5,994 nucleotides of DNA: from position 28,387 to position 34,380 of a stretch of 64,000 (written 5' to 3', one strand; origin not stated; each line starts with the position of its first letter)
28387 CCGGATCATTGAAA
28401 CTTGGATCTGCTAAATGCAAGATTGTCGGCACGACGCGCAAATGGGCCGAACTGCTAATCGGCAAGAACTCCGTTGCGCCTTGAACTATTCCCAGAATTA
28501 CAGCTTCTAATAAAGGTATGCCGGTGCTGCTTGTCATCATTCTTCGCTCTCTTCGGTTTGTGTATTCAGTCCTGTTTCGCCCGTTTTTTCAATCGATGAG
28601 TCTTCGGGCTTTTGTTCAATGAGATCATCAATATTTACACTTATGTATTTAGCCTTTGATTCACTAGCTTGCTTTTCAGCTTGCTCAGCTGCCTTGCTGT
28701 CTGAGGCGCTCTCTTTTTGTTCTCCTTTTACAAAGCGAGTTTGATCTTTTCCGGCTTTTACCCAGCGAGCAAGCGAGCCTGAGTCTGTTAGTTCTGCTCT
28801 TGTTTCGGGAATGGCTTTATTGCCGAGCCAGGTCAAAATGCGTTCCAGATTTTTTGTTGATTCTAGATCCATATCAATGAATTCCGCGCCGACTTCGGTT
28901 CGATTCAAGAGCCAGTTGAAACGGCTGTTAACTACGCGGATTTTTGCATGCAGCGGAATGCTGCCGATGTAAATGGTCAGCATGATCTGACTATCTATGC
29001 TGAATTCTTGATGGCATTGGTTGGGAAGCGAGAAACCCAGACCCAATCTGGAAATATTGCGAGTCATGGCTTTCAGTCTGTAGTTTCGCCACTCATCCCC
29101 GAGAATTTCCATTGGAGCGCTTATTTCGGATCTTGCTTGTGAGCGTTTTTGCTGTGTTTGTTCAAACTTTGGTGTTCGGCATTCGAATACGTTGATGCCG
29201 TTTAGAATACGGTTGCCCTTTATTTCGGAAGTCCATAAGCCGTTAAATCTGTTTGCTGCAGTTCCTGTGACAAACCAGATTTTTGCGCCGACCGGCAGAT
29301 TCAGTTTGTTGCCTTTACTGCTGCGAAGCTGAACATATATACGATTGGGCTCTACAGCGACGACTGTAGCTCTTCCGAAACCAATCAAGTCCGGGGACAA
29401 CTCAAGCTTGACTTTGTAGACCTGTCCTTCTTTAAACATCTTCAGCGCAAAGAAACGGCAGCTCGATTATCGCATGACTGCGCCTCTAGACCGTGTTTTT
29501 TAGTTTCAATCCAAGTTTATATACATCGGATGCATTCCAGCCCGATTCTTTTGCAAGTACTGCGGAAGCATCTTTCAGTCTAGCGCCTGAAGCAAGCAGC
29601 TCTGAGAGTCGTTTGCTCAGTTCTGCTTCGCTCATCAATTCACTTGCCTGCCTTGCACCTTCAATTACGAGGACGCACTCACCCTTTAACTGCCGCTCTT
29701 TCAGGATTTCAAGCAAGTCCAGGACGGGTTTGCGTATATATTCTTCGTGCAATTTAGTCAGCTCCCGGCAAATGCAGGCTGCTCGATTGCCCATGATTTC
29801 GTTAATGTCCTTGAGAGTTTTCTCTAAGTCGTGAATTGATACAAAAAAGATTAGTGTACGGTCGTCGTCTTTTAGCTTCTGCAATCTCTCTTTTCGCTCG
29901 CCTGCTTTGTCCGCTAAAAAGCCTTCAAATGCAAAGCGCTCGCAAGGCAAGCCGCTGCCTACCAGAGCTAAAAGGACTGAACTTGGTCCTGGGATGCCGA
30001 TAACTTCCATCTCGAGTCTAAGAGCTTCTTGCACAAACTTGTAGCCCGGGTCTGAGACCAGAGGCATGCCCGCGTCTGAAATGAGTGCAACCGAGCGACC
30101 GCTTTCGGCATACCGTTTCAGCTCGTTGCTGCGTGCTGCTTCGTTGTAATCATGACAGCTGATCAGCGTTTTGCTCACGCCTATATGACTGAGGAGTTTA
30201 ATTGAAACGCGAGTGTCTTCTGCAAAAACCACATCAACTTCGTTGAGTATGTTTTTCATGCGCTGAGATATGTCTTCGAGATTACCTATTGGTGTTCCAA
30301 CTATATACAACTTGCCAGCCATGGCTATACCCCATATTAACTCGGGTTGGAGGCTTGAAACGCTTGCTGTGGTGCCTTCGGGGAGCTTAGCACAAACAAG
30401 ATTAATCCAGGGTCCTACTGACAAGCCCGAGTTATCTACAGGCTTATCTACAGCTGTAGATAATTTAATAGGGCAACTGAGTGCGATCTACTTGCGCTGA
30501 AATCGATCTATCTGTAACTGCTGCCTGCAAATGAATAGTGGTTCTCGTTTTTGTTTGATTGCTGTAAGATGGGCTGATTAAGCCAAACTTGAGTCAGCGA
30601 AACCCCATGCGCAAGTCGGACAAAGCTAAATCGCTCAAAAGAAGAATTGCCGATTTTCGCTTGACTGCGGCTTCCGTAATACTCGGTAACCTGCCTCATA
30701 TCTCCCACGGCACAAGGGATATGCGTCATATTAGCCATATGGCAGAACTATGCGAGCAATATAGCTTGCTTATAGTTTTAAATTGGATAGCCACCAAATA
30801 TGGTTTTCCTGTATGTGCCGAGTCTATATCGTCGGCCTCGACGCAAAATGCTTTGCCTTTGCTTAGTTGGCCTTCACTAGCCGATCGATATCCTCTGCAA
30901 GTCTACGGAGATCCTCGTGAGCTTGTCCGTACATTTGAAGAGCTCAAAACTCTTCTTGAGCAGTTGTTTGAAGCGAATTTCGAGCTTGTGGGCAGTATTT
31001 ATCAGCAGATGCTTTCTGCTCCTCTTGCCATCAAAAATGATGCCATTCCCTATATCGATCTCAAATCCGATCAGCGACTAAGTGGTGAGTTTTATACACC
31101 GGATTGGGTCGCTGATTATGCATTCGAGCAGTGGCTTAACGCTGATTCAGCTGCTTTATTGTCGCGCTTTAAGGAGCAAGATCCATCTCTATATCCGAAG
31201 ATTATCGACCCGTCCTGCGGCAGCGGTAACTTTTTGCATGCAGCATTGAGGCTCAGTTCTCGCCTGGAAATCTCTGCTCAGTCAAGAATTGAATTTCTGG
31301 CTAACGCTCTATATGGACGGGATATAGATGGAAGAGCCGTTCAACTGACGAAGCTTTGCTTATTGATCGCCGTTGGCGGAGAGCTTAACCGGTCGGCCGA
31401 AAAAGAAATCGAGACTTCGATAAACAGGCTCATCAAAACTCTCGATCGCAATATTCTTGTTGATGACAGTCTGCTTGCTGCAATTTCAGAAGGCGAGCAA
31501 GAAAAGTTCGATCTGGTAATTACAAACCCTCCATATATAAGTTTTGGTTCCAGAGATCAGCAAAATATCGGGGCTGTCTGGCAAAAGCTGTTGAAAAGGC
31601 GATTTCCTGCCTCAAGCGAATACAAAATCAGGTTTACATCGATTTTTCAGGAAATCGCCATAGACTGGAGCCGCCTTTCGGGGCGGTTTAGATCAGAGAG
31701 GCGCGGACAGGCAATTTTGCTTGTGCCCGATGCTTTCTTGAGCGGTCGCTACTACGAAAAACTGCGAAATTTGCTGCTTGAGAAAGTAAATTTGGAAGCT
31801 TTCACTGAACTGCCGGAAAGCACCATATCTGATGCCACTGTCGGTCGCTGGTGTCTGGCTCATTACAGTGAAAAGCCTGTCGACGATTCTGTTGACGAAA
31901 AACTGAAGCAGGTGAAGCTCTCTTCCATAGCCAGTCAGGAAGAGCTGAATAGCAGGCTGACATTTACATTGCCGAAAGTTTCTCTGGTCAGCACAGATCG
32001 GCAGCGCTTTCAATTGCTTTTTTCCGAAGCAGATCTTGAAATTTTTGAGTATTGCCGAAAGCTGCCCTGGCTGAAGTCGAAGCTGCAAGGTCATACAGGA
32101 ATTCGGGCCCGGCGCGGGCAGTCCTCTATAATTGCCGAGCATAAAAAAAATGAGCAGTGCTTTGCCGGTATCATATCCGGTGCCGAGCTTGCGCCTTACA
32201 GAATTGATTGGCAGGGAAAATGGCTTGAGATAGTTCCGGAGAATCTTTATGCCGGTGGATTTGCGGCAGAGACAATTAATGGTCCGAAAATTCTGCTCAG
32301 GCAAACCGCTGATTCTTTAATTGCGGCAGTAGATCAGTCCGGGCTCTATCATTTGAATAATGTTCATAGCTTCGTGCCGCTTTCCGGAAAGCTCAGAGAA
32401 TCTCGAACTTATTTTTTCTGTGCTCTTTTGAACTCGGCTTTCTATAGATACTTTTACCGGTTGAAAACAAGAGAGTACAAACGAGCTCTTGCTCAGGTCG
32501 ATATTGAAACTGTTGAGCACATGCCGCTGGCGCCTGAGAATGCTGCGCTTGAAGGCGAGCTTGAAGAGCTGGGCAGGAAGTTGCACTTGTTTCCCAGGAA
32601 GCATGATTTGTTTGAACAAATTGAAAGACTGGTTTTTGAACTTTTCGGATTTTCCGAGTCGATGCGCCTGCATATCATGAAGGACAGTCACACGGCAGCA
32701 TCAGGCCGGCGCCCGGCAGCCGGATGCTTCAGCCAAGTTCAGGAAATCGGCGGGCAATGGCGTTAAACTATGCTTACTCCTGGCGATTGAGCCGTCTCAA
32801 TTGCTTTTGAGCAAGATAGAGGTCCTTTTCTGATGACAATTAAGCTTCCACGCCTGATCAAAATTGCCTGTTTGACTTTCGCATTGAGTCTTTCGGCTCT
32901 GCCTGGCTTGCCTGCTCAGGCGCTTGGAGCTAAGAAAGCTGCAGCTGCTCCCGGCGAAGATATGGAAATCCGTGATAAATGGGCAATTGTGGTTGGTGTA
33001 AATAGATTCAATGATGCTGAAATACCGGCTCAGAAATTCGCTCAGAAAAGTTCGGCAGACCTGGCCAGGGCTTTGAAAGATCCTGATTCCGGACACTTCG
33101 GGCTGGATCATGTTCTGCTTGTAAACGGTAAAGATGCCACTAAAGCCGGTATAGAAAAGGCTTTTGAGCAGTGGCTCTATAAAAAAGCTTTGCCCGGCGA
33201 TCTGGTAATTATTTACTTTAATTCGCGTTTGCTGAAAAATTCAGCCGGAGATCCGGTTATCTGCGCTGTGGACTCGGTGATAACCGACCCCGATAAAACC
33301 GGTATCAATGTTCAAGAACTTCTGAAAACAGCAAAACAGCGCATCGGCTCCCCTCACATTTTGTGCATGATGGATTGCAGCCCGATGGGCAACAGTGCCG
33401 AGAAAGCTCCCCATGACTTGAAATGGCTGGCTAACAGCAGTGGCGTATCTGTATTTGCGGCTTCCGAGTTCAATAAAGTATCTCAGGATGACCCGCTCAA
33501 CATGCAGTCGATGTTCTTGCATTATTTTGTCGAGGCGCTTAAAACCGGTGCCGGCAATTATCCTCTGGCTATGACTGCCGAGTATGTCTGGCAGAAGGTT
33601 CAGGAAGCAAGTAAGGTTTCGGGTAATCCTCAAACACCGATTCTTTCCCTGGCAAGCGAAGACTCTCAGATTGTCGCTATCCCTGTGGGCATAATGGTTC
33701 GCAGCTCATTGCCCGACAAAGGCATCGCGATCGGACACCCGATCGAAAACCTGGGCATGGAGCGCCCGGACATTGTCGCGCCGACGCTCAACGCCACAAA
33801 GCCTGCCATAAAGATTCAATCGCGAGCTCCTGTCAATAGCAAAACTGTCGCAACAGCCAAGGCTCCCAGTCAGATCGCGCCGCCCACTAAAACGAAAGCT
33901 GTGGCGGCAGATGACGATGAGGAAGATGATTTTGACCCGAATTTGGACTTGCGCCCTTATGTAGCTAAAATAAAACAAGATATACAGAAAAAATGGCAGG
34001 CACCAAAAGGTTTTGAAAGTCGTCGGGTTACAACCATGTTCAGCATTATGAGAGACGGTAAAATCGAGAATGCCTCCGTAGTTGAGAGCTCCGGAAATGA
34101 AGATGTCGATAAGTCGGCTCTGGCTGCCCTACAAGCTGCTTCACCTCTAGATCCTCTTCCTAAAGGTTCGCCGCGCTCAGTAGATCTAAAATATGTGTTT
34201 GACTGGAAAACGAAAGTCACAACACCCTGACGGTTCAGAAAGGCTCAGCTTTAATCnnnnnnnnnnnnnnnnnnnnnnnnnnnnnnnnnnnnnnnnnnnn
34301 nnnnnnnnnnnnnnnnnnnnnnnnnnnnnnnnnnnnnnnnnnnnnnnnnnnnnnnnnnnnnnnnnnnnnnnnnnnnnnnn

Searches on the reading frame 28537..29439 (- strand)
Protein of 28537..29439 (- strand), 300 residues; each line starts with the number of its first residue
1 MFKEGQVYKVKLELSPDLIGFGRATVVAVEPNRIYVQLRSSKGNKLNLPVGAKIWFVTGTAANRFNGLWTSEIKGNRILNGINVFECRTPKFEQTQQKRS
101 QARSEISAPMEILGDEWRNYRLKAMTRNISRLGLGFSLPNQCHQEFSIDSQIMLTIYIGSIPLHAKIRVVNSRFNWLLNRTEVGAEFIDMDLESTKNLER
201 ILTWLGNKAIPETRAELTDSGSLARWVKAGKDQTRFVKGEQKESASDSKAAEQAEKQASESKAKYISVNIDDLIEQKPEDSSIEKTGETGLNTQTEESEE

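Call 9: search_protein_families(library=pfam, proteins=[window:28537-29439:-], max_evalue=0.001)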
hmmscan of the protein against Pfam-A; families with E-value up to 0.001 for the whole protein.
window:28537-29439:- (300 aa): 1 family
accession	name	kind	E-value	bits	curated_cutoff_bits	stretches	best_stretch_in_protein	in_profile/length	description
PF07238.19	PilZ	-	1.4e-10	41.8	22.5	1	97-202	1-100/102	PilZ domain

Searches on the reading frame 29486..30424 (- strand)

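Call 9: search_protein_families(library=pfam, proteins=[window:29486-30424:-], max_evalue=0.001)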
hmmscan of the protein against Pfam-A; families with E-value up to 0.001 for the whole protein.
window:29486-30424:- (312 aa): 2 families
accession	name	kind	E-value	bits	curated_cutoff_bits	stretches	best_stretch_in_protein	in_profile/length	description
PF00590.25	TP_methylase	-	1.2e-30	107.5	27.8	1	38-234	1-208/212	Tetrapyrrole (Corrin/Porphyrin) Methylases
PF23016.2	RsmI_C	-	9.4e-05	22.6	27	1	265-309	3-46/46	RsmI C-terminal HTH domain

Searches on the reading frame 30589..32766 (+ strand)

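Call 9: search_protein_families(library=pfam, proteins=[window:30589-32766:+], max_evalue=0.001)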
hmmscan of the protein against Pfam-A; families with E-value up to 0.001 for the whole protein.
window:30589-32766:+ (725 aa): 5 families
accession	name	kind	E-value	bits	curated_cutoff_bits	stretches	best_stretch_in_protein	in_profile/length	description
PF07669.17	Eco57I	-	1.3e-16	61.6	25.3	1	239-408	1-165/171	Eco57I restriction-modification methylase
PF12950.13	TaqI_C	-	1.1e-14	55.2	26.5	1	528-647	3-118/118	TaqI-like C-terminal specificity domain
PF02384.22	N6_Mtase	-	1e-09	38.6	20.4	1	163-411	23-216/311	N-6 DNA Methylase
PF20473.4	MmeI_Mtase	-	4.6e-07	29.7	27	1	204-325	22-154/259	MmeI, DNA-methyltransferase domain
PF01170.24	UPF0020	-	0.00035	20.7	22.3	0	204-317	31-132/197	RMKL-like, methyltransferase domain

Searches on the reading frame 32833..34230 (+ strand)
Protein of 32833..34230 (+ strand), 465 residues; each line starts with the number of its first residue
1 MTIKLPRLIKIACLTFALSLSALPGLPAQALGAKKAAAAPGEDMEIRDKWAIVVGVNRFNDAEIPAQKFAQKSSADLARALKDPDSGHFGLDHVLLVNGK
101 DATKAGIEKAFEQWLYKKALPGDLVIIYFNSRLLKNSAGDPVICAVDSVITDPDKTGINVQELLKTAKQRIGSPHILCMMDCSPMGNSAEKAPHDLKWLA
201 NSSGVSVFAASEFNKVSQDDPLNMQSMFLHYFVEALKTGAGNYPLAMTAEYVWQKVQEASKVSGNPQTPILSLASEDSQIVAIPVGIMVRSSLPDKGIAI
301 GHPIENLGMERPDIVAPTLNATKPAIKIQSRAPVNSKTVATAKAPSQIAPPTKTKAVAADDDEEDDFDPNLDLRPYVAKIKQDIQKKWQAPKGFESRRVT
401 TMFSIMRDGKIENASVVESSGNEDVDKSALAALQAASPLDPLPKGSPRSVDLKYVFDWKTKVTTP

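Call 17: search_protein_families(library=pfam, proteins=[window:32833-34230:+], max_evalue=0.00001)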
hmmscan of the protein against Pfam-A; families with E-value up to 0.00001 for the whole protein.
window:32833-34230:+ (465 aa): 2 families
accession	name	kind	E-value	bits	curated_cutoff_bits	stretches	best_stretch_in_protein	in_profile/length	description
PF13103.11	TonB_2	-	5.5e-14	52.5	22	1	374-450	2-81/85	TonB C terminal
PF03544.19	TonB_C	-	4.8e-08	33.8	24.6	1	398-458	17-77/79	Gram-negative bacterial TonB protein C-terminal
